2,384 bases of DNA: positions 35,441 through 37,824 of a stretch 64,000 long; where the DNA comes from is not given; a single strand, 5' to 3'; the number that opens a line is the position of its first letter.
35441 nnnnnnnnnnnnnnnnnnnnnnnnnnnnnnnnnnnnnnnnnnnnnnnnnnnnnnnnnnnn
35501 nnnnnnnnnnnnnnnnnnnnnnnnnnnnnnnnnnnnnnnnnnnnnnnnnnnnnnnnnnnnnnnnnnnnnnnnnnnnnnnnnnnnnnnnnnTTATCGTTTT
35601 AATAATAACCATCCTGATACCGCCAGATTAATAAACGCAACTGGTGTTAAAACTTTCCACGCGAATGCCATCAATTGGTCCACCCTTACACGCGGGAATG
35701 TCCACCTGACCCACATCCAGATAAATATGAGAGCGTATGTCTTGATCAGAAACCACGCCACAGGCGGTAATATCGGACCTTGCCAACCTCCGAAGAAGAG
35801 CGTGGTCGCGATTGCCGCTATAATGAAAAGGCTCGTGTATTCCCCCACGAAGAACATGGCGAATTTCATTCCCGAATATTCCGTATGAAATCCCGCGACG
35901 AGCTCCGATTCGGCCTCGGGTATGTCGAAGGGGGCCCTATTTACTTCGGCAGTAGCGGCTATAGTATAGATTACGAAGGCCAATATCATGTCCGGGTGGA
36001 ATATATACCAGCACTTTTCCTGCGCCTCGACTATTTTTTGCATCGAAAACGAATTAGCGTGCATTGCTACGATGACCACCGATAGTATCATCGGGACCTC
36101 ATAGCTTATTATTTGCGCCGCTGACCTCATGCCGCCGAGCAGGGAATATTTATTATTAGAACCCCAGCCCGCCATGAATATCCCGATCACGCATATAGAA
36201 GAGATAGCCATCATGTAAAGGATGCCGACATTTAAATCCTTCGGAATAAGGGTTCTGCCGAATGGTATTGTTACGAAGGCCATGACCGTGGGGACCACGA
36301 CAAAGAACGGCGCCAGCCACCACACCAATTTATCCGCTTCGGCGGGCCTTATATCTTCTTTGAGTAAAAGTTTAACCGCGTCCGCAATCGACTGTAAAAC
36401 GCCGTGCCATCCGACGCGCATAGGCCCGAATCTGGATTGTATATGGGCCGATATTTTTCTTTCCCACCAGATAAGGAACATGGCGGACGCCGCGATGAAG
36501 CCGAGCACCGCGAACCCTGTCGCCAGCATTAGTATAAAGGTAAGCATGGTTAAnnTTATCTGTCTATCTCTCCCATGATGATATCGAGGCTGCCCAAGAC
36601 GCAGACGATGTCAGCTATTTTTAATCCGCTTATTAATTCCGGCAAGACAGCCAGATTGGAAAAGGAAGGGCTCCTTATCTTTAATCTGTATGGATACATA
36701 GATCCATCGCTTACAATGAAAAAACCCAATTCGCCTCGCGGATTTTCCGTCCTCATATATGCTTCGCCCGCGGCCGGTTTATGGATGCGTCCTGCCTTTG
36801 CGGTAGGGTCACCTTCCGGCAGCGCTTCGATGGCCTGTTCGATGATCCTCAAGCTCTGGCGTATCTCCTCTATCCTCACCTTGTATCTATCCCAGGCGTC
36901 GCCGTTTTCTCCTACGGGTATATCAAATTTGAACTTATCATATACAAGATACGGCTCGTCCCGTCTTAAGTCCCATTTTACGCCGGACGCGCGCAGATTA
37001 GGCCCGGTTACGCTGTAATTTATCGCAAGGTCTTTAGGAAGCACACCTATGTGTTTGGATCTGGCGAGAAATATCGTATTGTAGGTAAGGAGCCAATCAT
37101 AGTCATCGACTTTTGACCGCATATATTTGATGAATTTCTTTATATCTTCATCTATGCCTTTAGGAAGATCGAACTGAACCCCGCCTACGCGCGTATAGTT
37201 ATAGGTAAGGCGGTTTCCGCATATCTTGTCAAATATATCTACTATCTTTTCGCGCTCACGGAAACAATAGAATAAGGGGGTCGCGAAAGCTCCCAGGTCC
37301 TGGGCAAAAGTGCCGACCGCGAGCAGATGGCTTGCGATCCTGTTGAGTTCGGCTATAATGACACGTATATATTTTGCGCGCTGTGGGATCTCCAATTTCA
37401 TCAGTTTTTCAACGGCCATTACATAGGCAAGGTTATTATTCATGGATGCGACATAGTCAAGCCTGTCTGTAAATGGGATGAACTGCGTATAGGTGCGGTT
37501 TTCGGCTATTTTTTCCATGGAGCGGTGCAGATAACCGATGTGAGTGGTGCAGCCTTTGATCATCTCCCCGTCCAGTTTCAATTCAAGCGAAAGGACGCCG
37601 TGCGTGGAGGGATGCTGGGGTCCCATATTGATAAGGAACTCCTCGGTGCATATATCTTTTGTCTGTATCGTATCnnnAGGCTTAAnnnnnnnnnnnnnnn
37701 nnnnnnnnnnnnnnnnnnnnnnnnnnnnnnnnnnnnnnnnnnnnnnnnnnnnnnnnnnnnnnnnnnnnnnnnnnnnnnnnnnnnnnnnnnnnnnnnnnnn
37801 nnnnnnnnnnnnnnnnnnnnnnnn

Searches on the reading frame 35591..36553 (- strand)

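Call 93: search_protein_families(library=pfam, proteins=[window:35591-36553:-], max_evalue=0.00001)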
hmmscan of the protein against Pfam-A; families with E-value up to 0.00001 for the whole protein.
window:35591-36553:- (320 aa): 1 family
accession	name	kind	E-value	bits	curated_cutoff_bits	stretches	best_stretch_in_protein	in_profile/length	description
PF00146.26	NADHdh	-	1.2e-123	412.7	27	1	15-312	5-296/298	NADH dehydrogenase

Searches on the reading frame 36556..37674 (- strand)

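Call 93: search_protein_families(library=pfam, proteins=[window:36556-37674:-], max_evalue=0.00001)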
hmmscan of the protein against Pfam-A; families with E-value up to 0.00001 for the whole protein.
window:36556-37674:- (372 aa): 2 families
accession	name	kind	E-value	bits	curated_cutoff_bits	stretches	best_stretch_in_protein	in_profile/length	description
PF00346.24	Complex1_49kDa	-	1.9e-98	329.3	24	2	126-297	1-171/271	Respiratory-chain NADH dehydrogenase, 49 Kd subunit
PF00374.24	NiFeSe_Hases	-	6.6e-06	25.8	25.8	0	51-118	1-68/508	Nickel-dependent hydrogenase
